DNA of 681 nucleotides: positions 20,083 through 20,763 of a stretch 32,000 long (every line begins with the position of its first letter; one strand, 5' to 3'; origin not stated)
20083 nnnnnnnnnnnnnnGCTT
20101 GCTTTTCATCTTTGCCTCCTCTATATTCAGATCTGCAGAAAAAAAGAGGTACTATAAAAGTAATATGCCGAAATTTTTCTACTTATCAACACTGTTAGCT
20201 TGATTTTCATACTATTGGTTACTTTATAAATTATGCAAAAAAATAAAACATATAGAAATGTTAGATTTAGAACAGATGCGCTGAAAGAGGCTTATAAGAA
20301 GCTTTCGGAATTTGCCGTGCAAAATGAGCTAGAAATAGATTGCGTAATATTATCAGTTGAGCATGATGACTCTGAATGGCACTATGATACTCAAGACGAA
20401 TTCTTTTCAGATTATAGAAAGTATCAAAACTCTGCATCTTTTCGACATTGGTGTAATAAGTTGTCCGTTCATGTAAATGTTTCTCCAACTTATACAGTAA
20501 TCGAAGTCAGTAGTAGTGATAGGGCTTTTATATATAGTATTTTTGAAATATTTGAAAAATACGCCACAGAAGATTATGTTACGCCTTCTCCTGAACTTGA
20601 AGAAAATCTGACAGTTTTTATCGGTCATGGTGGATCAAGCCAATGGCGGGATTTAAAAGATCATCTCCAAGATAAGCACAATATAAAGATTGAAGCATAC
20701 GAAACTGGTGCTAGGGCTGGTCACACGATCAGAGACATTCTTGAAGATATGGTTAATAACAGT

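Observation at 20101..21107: Orphan TIR-like (CAP12/Pycsar-effector type) protein with an unknown N-terminal domain, packaged like an integron cassette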

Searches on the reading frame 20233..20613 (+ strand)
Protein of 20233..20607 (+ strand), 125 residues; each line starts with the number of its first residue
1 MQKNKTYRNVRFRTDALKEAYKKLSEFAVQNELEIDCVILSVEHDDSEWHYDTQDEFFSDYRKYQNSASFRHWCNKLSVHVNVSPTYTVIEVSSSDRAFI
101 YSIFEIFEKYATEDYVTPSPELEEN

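Call 35: predict_structure(alignment_id=A3)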
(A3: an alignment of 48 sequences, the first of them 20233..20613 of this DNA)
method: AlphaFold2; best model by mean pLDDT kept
length: 127 residues; sequences in the alignment: 48
mean_pLDDT: 93.0   pTM: 0.83
mean pLDDT of the five models: 93.0, 92.4, 91.0, 88.4, 88.3
residues with pLDDT >= 90: 110; 70-90: 8; 50-70: 9; < 50: 0
segments of 3 or more residues with pLDDT < 50: none
pLDDT, mean of each block of 10 residues (from residue 1): 96 96 97 97 96 96 95 97 96 98 97 79 58
secondary structure, 60 per line:
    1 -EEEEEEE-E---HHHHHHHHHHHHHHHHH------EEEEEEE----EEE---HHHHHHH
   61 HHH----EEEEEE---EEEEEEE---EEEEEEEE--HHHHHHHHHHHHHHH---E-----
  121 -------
elements in order: E2-8 H14-30 E37-43 E48-50 H54-63 E68-73 E77-83 E87-94 H97-111

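Call 38: fold_search(model_id=the predicted structure, library=pdb)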
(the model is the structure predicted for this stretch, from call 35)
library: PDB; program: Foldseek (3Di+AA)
matches with E <= 10: 1189; with E <= 0.001: 0
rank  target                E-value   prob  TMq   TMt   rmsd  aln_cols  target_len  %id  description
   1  1yem_B                6.2e-03  0.84  0.28  0.23  11.5       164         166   11  Conserved hypothetical protein Pfu-838710-001 from Pyrococcus furiosus (released 2005-01-11)
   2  2dc4_A                1.5e-02  0.77  0.29  0.24  11.2       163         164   10  Structure of PH1012 protein from Pyrococcus Horikoshii OT3 (released 2006-06-28)
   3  3c6k_B                4.0e-02  0.97  0.44  0.19  10.9       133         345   10  Crystal structure of human spermine synthase in complex with spermidine and 5-methylthioadenosine (released 2008-02-19)
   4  9jue_E                4.8e-02  0.41  0.24  0.25  10.9       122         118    9  Roadblock3 homodimer structure from Candidatus Prometheoarchaeum syntrophicum strain MK-D1 (released 2024-10-16)
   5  4xrw                  5.0e-02  0.13  0.18  0.09  16.3       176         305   13  Crystal structure of the di-domain ARO/CYC BexL from the BE-7585A biosynthetic pathway (released 2015-12-02)
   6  3c6k_D                5.7e-02  0.93  0.40  0.18   5.8       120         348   10  Crystal structure of human spermine synthase in complex with spermidine and 5-methylthioadenosine (released 2008-02-19)
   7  9jue_F                7.1e-02  0.33  0.24  0.25  11.0       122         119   10  Roadblock3 homodimer structure from Candidatus Prometheoarchaeum syntrophicum strain MK-D1 (released 2024-10-16)
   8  9v6e_A                8.4e-02  0.66  0.33  0.06   7.5       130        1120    8  Cryo-EM structure of human full length KICSTOR complex (state 1) (released 2025-11-12)
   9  9jue_A                8.4e-02  0.28  0.23  0.23  11.0       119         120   10  Roadblock3 homodimer structure from Candidatus Prometheoarchaeum syntrophicum strain MK-D1 (released 2024-10-16)
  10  2fjt_B                9.4e-02  0.30  0.26  0.21  13.1       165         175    8  Adenylyl cyclase class iv from Yersinia pestis (released 2006-11-14)
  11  2aca_A                1.1e-01  0.33  0.28  0.23  13.0       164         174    7  X-ray structure of a putative adenylate cyclase Q87NV8 from Vibrio parahaemolyticus at the 2.25 A resolution. Northeas (released 2005-08-02)
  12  9r2r_C                1.1e-01  0.30  0.23  0.23  11.2       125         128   13  De novo designed M7 protein fold (released 2025-05-14)
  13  3nec_B                1.2e-01  0.54  0.23  0.19   8.5        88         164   11  Crystal Structure of Toxoplasma gondii Profilin (released 2010-09-29)
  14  6d7y_B                1.3e-01  0.57  0.34  0.30   7.7       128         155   11  1.75 Angstrom Resolution Crystal Structure of the Toxic C-Terminal Tip of CdiA from Pseudomonas aeruginosa in Complex  (released 2019-05-01)
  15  3w9k                  1.3e-01  0.41  0.31  0.30  13.4       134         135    7  Crystal structure of thermoacidophile-specific protein STK_08120 complexed with myristic acid (released 2013-07-17)
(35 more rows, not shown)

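Call 58: fold_search(model_id=the predicted structure, library=viral)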
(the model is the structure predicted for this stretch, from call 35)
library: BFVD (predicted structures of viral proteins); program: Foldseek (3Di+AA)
matches with E <= 10: 941; with E <= 0.001: 0
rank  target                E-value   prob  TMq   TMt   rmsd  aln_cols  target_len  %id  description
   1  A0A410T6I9            6.4e-03  1.00  0.37  0.15   6.2       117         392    8  (no name in the UniProt tables at hand)
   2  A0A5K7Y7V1            1.2e-02  0.94  0.34  0.21   7.8       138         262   12  B263R homolog protein [Abalone asfa-like virus]
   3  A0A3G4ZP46            1.2e-02  0.90  0.30  0.28  11.8       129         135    6  Uncharacterized protein [Terrestrivirus sp.]
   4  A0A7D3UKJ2            1.4e-02  0.99  0.33  0.35   5.0        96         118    9  (no name in the UniProt tables at hand)
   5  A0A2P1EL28            1.4e-02  0.85  0.28  0.29   8.2       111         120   14  Uncharacterized protein [Moumouvirus australiensis]
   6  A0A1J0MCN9            1.5e-02  0.97  0.32  0.44   5.1        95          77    8  (no name in the UniProt tables at hand)
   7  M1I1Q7                1.8e-02  0.96  0.34  0.44   7.2       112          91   11  (no name in the UniProt tables at hand)
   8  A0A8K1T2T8            2.0e-02  0.85  0.30  0.37   8.4       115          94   11  Uncharacterized protein [Megavirus baoshan]
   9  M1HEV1                2.2e-02  0.95  0.41  0.30   9.1       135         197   10  (no name in the UniProt tables at hand)
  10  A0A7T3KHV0            2.4e-02  0.99  0.41  0.16   5.0       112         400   13  Putative AAA/AAA+ superfamily ATPase [Campylobacter phage F374]
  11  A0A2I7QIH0            2.7e-02  0.96  0.31  0.35   5.8       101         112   12  (no name in the UniProt tables at hand)
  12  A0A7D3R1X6            2.8e-02  0.51  0.27  0.18   9.2       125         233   14  Uncharacterized protein [Fadolivirus FV1/VV64]
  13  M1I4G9                3.1e-02  0.92  0.34  0.35   7.0       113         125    6  (no name in the UniProt tables at hand)
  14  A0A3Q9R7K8            3.1e-02  0.20  0.19  0.14  15.0       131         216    7  Uncharacterized protein [Bacillus phage pW4]
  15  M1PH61                3.5e-02  0.75  0.32  0.22   9.4       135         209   13  TATA-box-binding protein-like protein [Moumouvirus goulette]
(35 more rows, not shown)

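Call 64: search_protein_representatives(alignment_id=A4)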
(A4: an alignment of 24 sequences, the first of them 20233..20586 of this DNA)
Query: 24 sequences, 118 profile positions. Proteins with E-value up to 0.001 (for the whole library): 557; up to 1e-10: 261; up to 1e-30: 11. The best 150 are listed.
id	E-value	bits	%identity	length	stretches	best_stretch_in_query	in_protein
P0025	1.9e-51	189.4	-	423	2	1-116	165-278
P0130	9.4e-40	151.7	-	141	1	1-118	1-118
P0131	1.7e-35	138.0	-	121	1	1-118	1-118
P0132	3.7e-35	136.9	-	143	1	1-118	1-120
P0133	1.4e-34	135.0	-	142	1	1-118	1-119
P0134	1.0e-33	132.2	-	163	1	1-117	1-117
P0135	4.2e-33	130.2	-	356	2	2-118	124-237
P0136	6.2e-33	129.7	-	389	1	1-118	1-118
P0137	1.7e-32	128.3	-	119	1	1-116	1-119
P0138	2.4e-31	124.6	-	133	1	1-117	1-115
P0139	8.6e-31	122.8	-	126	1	3-110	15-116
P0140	1.2e-30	122.4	-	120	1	1-115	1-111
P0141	2.8e-30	121.1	-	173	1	2-117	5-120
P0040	3.3e-30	120.9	-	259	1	1-117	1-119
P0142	5.5e-29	117.0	-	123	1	1-118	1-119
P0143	1.0e-28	116.1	-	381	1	1-116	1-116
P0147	7.0e-27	110.2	-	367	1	1-117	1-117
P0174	2.0e-22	95.8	-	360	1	1-115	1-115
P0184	3.9e-21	91.7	-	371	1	1-117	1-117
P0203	3.7e-19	85.3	-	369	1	1-114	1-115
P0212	1.5e-18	83.3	-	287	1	1-117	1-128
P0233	4.3e-17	78.6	-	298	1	1-113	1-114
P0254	3.7e-16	75.6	-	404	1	1-117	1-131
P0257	5.1e-16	75.1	-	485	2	1-115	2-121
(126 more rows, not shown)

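Call 65: search_protein_families(library=pfam, proteins=[P0136, P0143, P0147, P0174, P0184, P0203, P0254, P0257, P0233, P0212], max_evalue=0.01)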
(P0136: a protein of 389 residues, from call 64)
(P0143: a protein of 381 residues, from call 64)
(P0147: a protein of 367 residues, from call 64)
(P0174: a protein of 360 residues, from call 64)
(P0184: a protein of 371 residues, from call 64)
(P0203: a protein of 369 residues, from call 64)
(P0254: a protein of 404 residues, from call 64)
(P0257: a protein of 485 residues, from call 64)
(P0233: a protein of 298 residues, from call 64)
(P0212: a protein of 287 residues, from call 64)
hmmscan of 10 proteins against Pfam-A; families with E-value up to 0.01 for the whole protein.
P0136 (389 aa): 0 families

P0143 (381 aa): 0 families

P0147 (367 aa): 0 families

P0174 (360 aa): 0 families

P0184 (371 aa): 1 family
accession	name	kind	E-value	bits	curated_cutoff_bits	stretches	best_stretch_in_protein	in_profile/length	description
PF03354.21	TerL_ATPase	-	0.0079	16.4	23.7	0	56-118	23-84/178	Terminase large subunit, ATPase domain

P0203 (369 aa): 0 families

P0254 (404 aa): 0 families

P0257 (485 aa): 0 families

P0233 (298 aa): 0 families

P0212 (287 aa): 1 family
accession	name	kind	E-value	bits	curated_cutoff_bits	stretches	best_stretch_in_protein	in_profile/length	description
PF10137.14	CAP12-PCTIR_TIR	-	0.00087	19.7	24.7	1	143-209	2-76/119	CAP12/Pycsar effector protein, TIR domain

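Call 67: search_protein_families(library=padloc, proteins=[P0136, P0143, P0174, P0254, P0257], max_evalue=0.001)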
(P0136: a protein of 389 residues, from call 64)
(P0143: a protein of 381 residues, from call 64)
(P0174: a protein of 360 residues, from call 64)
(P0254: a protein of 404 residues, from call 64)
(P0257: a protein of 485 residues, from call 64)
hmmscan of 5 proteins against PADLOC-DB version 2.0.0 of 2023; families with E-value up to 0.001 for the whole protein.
P0136 (389 aa): 0 families

P0143 (381 aa): 0 families

P0174 (360 aa): 0 families

P0254 (404 aa): 0 families

P0257 (485 aa): 0 families

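Call 68: find_encoding_contigs(protein=P0136, flank=6000, max_places=3)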
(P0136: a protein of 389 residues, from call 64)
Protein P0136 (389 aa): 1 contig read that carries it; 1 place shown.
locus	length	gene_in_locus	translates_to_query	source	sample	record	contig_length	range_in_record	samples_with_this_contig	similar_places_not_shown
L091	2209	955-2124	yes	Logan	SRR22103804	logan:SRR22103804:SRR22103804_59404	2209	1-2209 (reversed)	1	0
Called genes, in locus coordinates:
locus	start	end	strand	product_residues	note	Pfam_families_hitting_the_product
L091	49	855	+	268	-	PF13643:DUF4145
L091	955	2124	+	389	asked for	-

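Call 86: search_protein_families(library=padloc, proteins=[window:20233-20607:+], max_evalue=10)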
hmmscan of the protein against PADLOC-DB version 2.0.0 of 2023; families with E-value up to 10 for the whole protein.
window:20233-20607:+ (125 aa): 0 families

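Call 94: find_encoding_contigs(protein=P0254, flank=6000, max_places=3)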
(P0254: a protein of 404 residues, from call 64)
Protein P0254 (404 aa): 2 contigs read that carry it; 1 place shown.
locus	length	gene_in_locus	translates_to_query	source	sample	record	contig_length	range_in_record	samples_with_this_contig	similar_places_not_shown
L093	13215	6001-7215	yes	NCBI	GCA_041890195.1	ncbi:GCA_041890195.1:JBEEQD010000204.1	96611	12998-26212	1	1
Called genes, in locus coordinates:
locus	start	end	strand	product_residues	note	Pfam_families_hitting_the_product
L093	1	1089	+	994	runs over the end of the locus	PF00069:Pkinase, PF01636:APH (faint), PF07714:PK_Tyr_Ser-Thr, PF03109:ABC1 (weak)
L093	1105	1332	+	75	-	-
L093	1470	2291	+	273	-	PF01656:CbiA, PF13614:AAA_31 (faint)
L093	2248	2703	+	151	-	-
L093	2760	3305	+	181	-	-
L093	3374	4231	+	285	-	-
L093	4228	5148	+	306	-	-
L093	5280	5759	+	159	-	-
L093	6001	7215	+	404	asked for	-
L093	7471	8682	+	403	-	PF13424:TPR_12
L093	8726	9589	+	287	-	PF02899:Phage_int_SAM_1, PF13495:Phage_int_SAM_4 (weak), PF00589:Phage_integrase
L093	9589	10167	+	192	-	-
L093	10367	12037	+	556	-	-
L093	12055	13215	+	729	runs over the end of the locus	PF07728:AAA_5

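Call 95: find_encoding_contigs(protein=P0147, flank=6000, max_places=3)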
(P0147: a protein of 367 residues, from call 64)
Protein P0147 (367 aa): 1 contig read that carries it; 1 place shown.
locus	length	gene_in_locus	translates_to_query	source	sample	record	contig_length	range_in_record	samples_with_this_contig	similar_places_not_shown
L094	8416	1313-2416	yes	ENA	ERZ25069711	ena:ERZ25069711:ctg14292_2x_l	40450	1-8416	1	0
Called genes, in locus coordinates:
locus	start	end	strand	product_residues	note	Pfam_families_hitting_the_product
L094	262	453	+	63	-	-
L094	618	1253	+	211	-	PF13643:DUF4145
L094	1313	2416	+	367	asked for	-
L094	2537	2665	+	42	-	-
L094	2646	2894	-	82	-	-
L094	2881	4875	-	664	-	PF12728:HTH_17, PF00270:DEAD (weak), PF04851:ResIII, PF00271:Helicase_C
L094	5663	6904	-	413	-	PF13356:Arm-DNA-bind_3, PF22022:Phage_int_M, PF00589:Phage_integrase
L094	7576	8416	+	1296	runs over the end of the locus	PF18076:FGAR-AT_N, PF18072:FGAR-AT_linker, PF02769:AIRS_C, PF22689:FGAR-AT_PurM_N-like, PF02769:AIRS_C, PF13507:GATase_5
